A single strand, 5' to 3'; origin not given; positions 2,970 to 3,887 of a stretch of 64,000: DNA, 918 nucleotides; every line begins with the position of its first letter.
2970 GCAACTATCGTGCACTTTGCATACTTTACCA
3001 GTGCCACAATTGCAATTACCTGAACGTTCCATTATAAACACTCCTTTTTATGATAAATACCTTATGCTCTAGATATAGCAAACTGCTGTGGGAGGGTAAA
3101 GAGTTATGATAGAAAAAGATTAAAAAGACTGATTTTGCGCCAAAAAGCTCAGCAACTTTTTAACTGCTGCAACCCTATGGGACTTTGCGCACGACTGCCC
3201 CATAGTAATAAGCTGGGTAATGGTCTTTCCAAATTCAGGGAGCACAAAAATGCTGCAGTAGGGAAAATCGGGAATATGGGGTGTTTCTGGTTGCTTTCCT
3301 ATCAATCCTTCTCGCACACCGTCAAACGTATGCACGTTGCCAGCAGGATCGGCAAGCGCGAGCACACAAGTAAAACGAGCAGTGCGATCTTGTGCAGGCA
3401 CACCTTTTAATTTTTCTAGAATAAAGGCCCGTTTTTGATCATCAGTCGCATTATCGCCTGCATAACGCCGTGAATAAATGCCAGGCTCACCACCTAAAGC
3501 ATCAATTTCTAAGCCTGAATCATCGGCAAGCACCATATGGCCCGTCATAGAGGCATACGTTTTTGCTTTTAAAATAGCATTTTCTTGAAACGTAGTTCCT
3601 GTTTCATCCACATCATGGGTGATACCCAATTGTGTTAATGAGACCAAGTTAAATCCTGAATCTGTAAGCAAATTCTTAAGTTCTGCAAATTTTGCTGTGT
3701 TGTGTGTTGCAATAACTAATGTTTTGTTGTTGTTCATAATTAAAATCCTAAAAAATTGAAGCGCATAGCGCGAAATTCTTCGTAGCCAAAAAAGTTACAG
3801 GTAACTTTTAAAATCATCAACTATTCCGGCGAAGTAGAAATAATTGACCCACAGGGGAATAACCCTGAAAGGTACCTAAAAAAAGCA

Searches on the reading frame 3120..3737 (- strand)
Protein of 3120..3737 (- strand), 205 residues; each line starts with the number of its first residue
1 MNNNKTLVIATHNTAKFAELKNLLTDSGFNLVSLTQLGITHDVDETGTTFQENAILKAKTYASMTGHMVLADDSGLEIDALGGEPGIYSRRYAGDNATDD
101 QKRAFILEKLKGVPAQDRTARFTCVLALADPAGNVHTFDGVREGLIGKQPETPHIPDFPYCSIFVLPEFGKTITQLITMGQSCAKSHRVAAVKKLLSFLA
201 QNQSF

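Call 68: search_protein_families(library=pfam, proteins=[window:3120-3737:-], max_evalue=0.0001)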
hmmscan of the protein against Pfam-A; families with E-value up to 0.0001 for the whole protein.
window:3120-3737:- (205 aa): 1 family
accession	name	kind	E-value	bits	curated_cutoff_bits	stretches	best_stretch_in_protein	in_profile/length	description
PF01725.21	Ham1p_like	-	2.6e-50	171.4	22.5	1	7-197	1-185/186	Ham1 family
